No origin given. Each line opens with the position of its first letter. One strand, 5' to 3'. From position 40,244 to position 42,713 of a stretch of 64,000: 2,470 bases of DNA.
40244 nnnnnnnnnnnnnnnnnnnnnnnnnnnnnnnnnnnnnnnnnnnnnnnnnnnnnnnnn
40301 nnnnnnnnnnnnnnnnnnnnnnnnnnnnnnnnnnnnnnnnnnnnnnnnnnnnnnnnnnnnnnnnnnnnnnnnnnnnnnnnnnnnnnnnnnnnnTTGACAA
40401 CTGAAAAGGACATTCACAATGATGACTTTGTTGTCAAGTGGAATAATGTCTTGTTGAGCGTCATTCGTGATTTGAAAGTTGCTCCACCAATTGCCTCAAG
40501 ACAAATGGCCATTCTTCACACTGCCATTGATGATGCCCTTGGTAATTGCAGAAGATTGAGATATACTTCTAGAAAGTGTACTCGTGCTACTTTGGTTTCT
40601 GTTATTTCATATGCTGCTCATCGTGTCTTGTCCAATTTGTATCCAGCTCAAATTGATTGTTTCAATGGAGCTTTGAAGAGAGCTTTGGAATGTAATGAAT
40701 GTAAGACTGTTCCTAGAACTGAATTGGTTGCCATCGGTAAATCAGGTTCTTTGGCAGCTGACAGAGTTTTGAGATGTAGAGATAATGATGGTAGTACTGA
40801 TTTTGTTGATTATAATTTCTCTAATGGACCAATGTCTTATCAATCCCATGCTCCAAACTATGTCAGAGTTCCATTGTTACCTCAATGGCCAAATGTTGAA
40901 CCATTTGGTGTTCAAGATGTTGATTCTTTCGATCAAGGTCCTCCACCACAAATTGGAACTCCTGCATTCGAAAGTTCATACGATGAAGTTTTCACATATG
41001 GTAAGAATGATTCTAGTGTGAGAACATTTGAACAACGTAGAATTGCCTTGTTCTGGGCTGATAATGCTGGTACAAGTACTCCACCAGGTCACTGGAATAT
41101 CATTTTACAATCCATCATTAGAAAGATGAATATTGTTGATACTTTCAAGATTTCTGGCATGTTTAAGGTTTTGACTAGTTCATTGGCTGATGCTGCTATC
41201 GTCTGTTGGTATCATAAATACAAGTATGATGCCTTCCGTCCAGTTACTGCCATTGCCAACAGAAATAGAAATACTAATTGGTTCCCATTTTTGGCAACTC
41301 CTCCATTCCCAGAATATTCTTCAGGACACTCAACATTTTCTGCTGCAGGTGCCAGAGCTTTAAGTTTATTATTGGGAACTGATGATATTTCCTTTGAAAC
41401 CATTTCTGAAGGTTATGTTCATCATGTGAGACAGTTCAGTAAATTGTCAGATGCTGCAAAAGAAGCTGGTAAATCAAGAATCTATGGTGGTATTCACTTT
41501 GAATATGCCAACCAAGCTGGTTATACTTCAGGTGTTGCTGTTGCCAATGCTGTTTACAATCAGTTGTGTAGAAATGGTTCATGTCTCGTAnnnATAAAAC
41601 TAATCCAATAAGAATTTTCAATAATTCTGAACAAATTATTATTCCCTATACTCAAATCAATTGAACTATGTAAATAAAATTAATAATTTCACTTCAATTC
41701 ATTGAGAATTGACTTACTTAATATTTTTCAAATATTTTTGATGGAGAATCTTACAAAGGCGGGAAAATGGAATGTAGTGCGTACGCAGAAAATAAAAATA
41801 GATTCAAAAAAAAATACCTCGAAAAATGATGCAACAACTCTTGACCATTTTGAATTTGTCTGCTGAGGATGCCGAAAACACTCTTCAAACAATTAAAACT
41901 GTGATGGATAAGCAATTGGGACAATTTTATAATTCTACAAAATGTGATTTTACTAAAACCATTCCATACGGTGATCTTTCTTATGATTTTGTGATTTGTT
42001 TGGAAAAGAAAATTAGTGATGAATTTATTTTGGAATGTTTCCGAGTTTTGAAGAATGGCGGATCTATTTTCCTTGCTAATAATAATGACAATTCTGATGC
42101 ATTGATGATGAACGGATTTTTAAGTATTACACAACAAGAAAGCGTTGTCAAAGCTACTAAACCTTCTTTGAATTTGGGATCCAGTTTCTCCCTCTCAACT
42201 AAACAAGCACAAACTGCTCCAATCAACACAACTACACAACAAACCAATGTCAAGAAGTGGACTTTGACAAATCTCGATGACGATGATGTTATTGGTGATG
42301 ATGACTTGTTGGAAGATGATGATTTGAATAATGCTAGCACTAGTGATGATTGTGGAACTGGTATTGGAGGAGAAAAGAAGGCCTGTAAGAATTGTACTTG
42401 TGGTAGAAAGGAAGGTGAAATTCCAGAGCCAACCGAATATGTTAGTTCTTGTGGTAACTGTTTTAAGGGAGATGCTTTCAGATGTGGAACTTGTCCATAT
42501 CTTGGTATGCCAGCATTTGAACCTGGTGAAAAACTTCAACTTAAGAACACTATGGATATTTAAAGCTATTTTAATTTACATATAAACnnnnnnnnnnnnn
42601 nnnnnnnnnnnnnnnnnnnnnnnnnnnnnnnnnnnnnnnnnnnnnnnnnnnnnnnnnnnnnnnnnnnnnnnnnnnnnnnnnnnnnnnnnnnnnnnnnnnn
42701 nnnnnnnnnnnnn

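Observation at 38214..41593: Secreted vanadium-haloperoxidase/PAP2-like enzyme next to a divergently transcribed paralogue of its own N-terminal domain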

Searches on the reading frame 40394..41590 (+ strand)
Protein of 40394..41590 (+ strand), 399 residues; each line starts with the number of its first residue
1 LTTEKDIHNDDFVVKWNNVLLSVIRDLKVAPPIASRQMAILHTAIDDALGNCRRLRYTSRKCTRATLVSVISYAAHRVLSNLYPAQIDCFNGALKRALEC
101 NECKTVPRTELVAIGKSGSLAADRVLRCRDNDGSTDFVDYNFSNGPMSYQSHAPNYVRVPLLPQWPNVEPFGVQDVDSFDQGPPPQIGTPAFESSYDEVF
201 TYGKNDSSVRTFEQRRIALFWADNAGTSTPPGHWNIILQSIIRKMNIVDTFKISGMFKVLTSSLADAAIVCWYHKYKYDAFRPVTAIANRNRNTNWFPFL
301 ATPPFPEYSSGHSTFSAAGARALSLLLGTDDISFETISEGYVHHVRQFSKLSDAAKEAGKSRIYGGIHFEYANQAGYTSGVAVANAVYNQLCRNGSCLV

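Call 40: search_solved_structures(query=window:40394-41590:+, max_evalue=0.01, show_alignments=5)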
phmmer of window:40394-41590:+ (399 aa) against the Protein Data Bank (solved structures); distinct sequences matched with E-value up to 0.01: 12.
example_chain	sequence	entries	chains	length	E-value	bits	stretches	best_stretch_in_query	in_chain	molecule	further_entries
4cit_A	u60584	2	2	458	1.4e-29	106.5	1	145-391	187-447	VANADIUM-DEPENDENT HALOPEROXIDASE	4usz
9ptr_A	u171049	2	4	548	2.2e-12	49.9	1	264-388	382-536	Vanadium-dependent haloperoxidase | Vanadium haloperoxidase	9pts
9l8x_B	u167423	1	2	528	6.3e-09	38.6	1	295-389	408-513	Vanadium-dependent haloperoxidase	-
1idu_A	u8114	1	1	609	1.9e-07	33.7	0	207-318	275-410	VANADIUM CHLOROPEROXIDASE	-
3bb0_A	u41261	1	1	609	1.9e-07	33.7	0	207-318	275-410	Vanadium chloroperoxidase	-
1idq_A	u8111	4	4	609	1.9e-07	33.7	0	207-318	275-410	VANADIUM CHLOROPEROXIDASE | VANADIUM-CONTAINING CHLOROPEROXIDASE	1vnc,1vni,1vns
1vnh_A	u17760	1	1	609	2.3e-07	33.4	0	207-318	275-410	VANADIUM CHLOROPEROXIDASE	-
1vne_A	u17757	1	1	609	3.4e-07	32.9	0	207-318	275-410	VANADIUM CHLOROPEROXIDASE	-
1vnf_A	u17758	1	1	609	1.4e-06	30.8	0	207-318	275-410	VANADIUM CHLOROPEROXIDASE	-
1vng_A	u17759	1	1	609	3.9e-06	29.4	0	207-318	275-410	VANADIUM CHLOROPEROXIDASE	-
3w35_A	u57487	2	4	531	0.00056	22.3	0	265-370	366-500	NapH1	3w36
8cxl_A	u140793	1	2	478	0.0011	21.4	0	255-333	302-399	NapH3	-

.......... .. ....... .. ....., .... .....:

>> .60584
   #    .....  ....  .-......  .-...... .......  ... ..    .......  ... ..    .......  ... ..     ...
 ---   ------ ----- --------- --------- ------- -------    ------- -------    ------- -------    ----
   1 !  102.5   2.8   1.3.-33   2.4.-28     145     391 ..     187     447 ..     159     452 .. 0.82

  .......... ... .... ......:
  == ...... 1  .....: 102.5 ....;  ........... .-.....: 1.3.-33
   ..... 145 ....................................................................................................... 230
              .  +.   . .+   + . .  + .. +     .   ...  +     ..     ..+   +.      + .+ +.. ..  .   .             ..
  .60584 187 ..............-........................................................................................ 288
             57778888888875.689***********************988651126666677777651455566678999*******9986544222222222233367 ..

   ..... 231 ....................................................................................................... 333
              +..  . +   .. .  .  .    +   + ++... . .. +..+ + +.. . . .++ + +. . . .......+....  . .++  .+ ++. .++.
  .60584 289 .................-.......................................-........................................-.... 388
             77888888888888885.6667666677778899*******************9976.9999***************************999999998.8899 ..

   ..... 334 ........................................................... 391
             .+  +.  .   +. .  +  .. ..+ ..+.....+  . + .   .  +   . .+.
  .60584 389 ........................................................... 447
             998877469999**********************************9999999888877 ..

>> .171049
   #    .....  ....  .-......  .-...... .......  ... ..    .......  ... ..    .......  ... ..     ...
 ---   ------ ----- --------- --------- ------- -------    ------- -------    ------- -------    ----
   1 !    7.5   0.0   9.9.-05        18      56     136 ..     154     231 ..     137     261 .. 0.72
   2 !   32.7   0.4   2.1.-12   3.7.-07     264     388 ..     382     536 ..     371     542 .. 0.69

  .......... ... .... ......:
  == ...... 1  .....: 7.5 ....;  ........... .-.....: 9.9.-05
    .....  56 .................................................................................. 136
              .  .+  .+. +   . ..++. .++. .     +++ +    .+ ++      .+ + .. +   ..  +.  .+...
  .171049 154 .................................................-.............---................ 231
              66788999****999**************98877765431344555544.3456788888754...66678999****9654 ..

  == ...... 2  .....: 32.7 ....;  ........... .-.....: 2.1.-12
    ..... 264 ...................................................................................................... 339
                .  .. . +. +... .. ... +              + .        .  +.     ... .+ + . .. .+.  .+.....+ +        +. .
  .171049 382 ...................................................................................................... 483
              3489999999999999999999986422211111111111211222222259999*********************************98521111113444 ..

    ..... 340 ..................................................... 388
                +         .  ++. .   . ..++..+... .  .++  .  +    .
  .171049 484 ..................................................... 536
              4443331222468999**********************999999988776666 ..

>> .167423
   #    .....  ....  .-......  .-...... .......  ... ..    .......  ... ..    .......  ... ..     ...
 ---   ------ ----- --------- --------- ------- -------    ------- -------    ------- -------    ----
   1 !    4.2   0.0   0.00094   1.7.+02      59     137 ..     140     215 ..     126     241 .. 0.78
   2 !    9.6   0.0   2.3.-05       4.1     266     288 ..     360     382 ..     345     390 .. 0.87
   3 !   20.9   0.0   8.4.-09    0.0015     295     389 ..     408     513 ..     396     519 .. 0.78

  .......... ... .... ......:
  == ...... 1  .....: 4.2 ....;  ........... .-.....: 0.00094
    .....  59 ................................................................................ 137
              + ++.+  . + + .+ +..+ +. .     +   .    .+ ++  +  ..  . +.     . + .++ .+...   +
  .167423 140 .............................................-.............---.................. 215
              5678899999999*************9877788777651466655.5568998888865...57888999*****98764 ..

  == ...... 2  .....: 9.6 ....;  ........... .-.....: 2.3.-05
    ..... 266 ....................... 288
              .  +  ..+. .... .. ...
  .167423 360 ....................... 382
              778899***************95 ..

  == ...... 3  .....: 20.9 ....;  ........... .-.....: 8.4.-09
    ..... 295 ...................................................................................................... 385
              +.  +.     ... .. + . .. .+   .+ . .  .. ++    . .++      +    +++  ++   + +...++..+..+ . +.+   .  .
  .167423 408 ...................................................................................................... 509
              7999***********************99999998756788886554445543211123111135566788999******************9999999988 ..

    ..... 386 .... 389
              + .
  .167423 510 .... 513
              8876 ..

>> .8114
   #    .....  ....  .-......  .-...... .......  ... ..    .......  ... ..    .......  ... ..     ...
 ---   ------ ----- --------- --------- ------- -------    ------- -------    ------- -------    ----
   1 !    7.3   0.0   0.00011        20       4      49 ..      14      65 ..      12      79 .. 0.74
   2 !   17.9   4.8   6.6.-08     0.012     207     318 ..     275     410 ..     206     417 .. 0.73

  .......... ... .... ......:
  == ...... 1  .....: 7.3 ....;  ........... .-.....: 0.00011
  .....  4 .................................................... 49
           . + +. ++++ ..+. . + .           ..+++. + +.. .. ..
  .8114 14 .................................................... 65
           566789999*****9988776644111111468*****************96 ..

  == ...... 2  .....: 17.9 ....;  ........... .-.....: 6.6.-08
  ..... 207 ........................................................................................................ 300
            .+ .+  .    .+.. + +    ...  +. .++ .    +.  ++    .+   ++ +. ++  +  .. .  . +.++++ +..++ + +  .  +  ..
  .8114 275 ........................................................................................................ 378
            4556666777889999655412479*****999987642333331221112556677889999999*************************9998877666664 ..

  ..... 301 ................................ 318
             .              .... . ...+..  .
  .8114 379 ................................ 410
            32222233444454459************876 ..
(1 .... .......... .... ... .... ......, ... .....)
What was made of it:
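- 41204..41242 (+): Motif 1: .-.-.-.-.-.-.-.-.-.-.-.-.. Trp508 corresponds to CiVCPO W350 / ZgVIPO W321, Lys511 to K353/K324, and Arg518 to R360/R331. Alignments to 4cit and 1idq (call 40).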

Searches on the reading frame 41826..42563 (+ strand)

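Call 3: search_protein_families(library=pfam, proteins=[window:41826-42563:+], max_evalue=0.1)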
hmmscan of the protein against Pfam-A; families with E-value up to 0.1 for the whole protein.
window:41826-42563:+ (245 aa): 4 families
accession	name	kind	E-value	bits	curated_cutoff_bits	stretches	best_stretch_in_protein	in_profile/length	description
PF05093.18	CIAPIN1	-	7.7e-18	65.3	22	2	206-239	66-99/99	Cytokine-induced anti-apoptosis inhibitor 1, Fe-S biogenesis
PF08241.18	Methyltransf_11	-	0.0024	18.9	21.2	1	35-82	44-94/95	Methyltransferase domain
PF05148.21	Methyltransf_8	-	0.0061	16.9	27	1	38-85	109-158/219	Hypothetical methyltransferase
PF13649.12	Methyltransf_25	-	0.071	14.2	27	0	38-79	51-97/97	Methyltransferase domain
